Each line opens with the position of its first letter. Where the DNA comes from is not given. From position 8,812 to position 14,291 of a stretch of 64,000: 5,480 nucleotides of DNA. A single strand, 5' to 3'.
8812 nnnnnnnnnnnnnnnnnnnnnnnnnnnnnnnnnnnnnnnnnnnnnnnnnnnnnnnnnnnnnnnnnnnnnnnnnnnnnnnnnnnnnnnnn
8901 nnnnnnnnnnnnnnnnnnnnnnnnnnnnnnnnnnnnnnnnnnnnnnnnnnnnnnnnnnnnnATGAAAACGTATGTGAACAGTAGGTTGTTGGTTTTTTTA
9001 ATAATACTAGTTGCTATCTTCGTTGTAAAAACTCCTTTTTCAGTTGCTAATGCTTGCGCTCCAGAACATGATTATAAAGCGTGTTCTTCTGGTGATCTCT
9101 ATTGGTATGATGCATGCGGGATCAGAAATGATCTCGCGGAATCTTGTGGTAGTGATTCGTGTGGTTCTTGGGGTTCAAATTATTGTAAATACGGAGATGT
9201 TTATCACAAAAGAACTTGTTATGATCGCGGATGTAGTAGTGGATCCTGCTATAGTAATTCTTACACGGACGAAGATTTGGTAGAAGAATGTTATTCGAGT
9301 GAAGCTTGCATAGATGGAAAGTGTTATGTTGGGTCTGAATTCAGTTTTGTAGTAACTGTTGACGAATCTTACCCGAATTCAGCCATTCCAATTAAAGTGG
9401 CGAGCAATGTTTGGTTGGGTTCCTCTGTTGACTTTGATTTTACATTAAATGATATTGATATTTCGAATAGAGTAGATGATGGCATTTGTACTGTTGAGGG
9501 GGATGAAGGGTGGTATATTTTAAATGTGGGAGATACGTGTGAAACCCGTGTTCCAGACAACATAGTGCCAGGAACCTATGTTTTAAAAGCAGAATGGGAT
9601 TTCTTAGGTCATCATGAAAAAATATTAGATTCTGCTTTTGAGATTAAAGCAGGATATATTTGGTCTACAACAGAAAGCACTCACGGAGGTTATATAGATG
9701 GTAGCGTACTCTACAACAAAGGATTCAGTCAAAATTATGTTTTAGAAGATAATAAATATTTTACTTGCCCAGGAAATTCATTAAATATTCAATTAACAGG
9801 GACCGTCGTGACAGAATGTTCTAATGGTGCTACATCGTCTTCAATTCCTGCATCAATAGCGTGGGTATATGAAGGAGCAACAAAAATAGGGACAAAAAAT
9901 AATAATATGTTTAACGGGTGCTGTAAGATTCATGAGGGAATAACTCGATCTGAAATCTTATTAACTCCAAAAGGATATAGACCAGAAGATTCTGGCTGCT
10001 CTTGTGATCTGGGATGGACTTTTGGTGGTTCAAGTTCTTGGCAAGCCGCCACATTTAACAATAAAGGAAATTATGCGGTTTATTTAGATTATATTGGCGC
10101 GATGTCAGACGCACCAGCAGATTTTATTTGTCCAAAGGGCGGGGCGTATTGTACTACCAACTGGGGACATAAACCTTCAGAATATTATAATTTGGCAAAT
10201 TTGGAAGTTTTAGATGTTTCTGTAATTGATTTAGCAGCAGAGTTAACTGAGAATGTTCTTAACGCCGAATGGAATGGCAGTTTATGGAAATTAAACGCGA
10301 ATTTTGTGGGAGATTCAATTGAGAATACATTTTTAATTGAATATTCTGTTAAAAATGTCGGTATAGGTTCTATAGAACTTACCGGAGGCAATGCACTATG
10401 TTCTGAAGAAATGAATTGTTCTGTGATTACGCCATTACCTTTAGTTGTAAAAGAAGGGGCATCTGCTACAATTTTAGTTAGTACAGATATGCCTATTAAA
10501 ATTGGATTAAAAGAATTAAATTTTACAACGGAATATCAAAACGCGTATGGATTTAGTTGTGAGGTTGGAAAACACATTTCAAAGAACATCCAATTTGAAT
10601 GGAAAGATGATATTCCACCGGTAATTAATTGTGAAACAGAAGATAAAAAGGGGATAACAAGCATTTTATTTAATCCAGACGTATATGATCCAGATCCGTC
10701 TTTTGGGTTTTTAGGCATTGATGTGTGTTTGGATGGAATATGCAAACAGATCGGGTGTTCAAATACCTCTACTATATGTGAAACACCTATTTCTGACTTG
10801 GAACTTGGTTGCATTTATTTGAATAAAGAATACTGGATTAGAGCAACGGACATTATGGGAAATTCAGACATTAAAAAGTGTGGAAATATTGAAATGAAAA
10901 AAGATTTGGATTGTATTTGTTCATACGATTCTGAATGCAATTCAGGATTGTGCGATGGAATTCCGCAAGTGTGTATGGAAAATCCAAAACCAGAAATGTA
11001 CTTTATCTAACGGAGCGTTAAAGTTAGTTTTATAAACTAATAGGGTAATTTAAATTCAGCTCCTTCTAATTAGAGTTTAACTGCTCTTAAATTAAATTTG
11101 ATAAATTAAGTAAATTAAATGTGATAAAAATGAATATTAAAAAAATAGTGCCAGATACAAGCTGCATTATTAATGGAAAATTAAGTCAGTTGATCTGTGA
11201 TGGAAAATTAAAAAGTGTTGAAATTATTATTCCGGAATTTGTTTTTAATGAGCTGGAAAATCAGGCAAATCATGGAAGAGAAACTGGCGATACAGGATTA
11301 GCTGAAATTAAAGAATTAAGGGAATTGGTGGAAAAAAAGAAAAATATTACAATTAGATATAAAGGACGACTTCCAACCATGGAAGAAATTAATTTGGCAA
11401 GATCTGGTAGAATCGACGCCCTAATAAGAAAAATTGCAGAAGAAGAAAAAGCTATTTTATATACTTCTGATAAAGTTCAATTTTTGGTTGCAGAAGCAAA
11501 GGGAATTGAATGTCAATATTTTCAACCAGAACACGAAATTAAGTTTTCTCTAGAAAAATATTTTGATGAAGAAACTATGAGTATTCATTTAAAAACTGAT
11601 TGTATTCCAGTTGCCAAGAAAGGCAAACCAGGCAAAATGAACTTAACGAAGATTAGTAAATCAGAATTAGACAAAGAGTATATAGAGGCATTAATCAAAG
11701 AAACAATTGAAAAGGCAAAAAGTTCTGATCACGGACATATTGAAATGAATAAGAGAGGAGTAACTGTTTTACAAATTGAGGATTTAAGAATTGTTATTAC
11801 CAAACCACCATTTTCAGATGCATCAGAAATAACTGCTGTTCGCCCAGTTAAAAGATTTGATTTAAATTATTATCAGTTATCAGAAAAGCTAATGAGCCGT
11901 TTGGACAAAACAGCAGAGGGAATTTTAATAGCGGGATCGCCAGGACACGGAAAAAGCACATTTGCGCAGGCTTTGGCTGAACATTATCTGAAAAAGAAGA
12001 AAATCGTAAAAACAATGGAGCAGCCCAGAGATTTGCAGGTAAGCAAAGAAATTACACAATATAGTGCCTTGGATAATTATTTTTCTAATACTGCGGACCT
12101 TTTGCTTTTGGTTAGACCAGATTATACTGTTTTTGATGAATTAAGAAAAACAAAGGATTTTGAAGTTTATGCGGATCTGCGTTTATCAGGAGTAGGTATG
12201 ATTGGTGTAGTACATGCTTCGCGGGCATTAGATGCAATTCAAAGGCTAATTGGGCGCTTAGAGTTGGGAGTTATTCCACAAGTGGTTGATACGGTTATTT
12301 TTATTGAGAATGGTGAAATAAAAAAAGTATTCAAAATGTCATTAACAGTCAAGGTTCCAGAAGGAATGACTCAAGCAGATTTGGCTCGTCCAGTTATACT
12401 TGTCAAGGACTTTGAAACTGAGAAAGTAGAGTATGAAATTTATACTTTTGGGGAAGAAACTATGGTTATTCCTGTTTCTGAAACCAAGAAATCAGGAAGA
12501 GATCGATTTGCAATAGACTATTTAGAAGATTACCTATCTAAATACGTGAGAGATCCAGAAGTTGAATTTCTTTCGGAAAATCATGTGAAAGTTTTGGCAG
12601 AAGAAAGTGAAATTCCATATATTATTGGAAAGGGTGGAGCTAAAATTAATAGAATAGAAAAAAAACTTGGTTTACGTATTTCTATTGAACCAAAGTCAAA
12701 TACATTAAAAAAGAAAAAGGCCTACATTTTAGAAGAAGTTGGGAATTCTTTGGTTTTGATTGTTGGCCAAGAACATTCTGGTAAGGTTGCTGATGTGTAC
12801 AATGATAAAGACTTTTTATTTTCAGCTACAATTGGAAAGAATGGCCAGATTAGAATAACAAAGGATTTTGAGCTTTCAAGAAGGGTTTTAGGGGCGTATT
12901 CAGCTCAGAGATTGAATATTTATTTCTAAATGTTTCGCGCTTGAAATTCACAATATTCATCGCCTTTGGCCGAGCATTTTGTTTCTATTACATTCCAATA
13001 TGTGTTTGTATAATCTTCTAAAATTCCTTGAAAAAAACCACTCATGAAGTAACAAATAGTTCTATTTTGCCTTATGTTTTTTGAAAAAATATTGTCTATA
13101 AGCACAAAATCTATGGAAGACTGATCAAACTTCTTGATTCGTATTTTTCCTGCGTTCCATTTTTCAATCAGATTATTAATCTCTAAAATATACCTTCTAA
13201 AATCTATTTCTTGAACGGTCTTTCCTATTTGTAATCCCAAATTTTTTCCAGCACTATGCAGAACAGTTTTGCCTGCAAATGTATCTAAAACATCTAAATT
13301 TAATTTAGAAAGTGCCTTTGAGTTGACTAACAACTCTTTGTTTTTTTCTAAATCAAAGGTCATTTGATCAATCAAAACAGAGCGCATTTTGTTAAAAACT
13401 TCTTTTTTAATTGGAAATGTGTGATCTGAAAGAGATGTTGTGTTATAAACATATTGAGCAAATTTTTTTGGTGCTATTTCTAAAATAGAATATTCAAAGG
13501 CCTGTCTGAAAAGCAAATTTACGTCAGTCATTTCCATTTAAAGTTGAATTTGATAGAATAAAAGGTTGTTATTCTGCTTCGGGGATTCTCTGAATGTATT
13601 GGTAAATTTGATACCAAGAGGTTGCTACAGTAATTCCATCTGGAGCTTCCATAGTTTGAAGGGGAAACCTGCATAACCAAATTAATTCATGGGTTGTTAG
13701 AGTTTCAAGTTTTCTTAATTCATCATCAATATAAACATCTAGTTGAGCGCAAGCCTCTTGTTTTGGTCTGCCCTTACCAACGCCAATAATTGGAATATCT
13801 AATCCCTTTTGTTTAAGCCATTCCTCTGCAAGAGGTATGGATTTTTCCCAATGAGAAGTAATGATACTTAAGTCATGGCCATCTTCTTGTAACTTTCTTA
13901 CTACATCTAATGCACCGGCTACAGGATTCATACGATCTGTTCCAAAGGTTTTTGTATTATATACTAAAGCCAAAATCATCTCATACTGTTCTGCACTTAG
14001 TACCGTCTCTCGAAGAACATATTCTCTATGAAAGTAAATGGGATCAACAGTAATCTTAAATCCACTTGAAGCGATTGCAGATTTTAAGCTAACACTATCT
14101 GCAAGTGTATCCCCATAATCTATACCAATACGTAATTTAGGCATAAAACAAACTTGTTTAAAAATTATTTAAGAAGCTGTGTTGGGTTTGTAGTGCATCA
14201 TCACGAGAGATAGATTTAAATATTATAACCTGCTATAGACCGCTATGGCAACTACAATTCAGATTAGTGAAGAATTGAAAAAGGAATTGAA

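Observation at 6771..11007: Two giant secreted proteins share a roughly 135-aa Cys-rich C-terminal domain ending in a conserved ENP.P(Q/E)(L/M)YFI terminus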

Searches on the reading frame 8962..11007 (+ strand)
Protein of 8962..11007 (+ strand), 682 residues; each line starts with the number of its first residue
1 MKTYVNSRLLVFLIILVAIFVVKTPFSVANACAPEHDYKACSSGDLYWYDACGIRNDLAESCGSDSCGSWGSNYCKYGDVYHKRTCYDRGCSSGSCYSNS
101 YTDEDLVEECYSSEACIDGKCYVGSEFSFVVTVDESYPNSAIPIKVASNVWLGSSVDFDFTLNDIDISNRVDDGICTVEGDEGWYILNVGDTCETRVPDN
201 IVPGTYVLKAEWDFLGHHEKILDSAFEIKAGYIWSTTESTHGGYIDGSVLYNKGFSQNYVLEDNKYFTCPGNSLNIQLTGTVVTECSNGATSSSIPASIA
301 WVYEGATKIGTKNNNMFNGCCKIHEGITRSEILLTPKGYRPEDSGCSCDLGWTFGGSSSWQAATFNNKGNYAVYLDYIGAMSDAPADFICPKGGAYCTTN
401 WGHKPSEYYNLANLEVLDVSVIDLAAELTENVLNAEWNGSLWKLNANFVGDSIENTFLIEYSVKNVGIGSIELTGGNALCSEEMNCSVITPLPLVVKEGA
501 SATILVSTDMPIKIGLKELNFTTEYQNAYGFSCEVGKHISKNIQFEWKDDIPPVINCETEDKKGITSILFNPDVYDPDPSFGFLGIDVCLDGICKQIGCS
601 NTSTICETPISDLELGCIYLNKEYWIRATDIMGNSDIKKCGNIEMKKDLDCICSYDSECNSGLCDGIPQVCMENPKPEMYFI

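Call 7: search_protein_families(library=pfam, proteins=[window:8962-11007:+], max_evalue=1)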
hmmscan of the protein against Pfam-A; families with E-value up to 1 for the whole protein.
window:8962-11007:+ (682 aa): 0 families

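Call 22: search_protein_families(library=ncbifam, proteins=[window:8962-11007:+], max_evalue=1)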
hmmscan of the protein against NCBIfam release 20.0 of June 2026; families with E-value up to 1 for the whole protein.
window:8962-11007:+ (682 aa): 0 families

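Call 112: find_related_loci(query=A7, collection=metagenome_contigs, flank=4000)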
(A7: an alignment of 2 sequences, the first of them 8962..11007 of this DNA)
Query A7 (682 aa) in metagenome_contigs; peptide patterns used: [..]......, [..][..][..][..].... (x = any residue, [..] = any of these).
600 stretches matched a pattern (row limit reached: there are more); 48 encode a relative of the query (tblastn E <= 1e-3); 48 distinct loci.
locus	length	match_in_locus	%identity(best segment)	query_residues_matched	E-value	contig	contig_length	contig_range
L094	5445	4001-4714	48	35-139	2e-20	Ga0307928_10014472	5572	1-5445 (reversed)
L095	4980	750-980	47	36-121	2e-16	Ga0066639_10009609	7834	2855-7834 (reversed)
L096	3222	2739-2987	40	35-122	4e-12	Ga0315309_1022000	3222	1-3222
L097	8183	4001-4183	51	36-100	2e-11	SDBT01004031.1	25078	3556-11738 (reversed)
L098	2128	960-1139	50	36-99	2e-11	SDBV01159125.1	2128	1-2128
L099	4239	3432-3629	47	31-100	8e-11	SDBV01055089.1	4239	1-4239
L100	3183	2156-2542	34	23-156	1e-10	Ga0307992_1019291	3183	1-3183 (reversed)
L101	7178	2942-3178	44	36-121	3e-10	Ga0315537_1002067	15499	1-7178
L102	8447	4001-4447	37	35-121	1e-9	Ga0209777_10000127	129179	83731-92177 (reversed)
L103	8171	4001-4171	51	36-96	5e-9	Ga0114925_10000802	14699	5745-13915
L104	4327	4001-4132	52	30-69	8e-9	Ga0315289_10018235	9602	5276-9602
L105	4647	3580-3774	46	32-88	9e-9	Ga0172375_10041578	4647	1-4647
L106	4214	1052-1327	35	28-124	9e-9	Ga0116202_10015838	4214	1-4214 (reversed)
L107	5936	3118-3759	30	27-139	2e-8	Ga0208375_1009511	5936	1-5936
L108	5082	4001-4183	42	37-88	2e-7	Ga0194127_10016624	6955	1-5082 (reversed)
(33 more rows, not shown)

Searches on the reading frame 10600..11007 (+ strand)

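Call 7: search_protein_families(library=pfam, proteins=[window:10600-11007:+], max_evalue=1)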
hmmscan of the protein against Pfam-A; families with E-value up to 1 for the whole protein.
window:10600-11007:+ (136 aa): 1 family
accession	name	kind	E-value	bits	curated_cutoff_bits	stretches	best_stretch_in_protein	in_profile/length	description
PF05497.17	Destabilase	-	0.086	13.5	26.2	1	42-85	3-43/116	Destabilase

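Call 22: search_protein_families(library=ncbifam, proteins=[window:10600-11007:+], max_evalue=1)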
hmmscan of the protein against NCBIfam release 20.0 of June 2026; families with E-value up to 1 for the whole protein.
window:10600-11007:+ (136 aa): 0 families

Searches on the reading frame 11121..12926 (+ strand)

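Call 13: search_protein_families(library=pfam, proteins=[window:11121-12926:+], max_evalue=0.001)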
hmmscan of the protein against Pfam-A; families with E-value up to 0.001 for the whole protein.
window:11121-12926:+ (602 aa): 8 families
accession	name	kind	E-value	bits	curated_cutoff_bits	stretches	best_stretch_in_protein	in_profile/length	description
PF00013.35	KH_1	-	4e-07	30.1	21.5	1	490-527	3-41/66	KH domain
PF00437.27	T2SSE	-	6.2e-07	28.8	24.9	1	255-377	132-256/370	Type II/IV secretion system protein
PF01850.27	PIN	-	1.9e-06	28.9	23.6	1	9-120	1-114/120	PIN domain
PF13638.12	PIN_4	-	4.6e-06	27.4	21.9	1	9-133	1-130/132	PIN domain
PF20720.3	nSTAND3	-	1.2e-05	25.5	27.2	1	266-306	18-58/155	Novel STAND NTPase 3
PF07650.23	KH_2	-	1.6e-05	25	22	1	485-524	23-63/78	KH domain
PF13173.12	AAA_14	-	0.00025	21.5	27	1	268-349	5-79/129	AAA domain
PF13238.12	AAA_18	-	0.00092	20.1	29.4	0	268-305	1-48/128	AAA domain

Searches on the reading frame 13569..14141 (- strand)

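Call 13: search_protein_families(library=pfam, proteins=[window:13569-14141:-], max_evalue=0.001)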
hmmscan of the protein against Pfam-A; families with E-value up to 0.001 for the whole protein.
window:13569-14141:- (190 aa): 1 family
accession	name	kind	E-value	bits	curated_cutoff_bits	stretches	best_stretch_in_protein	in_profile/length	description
PF06941.18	NT5C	-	5.7e-05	23.5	24.8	1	5-183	4-174/180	5' nucleotidase, deoxy (Pyrimidine), cytosolic type C protein (NT5C)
